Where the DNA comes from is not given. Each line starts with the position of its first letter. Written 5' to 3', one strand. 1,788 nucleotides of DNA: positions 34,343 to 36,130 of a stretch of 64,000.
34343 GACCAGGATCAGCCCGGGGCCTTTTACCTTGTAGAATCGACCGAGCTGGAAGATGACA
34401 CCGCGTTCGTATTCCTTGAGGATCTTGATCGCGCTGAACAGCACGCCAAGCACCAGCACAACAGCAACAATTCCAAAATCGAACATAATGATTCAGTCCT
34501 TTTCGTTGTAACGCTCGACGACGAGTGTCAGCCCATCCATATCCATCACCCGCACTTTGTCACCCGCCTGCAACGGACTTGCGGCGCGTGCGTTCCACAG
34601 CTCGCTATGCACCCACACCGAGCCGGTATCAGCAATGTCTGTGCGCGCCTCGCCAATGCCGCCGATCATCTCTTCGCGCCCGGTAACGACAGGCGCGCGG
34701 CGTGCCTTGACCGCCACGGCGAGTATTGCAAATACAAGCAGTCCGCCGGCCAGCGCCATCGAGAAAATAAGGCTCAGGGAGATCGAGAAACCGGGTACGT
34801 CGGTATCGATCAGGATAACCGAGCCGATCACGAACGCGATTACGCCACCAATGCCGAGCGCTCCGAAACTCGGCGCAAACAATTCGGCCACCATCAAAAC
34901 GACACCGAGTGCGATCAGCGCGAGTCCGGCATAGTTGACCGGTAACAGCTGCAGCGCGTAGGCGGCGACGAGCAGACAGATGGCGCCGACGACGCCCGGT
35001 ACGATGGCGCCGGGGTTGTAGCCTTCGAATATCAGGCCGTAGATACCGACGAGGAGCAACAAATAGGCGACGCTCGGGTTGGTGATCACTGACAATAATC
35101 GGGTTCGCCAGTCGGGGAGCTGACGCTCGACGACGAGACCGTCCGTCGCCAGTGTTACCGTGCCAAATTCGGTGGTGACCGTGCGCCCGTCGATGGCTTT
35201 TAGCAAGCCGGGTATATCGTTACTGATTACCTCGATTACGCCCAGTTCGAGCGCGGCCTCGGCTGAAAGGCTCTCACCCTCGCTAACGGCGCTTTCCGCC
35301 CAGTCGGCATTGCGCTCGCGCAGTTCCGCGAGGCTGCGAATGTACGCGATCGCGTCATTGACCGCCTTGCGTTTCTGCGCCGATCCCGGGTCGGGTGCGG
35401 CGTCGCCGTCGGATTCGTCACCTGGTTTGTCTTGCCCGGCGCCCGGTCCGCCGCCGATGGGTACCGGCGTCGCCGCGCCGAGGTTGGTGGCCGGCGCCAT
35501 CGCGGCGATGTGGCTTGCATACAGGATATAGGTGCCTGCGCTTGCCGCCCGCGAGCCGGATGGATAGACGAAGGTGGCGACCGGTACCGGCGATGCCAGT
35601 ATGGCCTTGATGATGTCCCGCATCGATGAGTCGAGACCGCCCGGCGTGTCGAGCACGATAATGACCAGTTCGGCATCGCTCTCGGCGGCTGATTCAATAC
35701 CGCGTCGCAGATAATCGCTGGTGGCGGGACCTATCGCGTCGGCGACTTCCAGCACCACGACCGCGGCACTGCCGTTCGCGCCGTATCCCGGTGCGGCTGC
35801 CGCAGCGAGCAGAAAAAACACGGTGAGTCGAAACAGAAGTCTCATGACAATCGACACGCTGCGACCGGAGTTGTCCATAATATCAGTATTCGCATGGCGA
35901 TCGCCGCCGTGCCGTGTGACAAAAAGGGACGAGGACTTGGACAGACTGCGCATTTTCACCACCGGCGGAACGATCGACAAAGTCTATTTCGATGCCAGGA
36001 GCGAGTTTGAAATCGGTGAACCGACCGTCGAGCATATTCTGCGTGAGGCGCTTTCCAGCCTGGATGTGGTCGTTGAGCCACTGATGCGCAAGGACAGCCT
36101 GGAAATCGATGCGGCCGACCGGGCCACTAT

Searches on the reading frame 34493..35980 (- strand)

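Call 51: search_protein_families(library=pfam, max_evalue=0.00001, proteins=[window:34493-35980:-])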
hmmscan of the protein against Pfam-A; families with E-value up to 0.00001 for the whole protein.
window:34493-35980:- (495 aa): 3 families
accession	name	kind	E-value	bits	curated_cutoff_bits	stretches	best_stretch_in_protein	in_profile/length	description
PF24961.1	NfeD_membrane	-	3.9e-28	98.3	26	1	304-419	2-116/119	NfeD integral membrane domain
PF25145.1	NfeD1b_N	-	1.1e-14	54.9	40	1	74-177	2-102/189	NfeD1b, N-terminal domain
PF01957.25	NfeD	-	2e-14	53.9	29.1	1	436-490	2-57/57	NfeD-like C-terminal, partner-binding domain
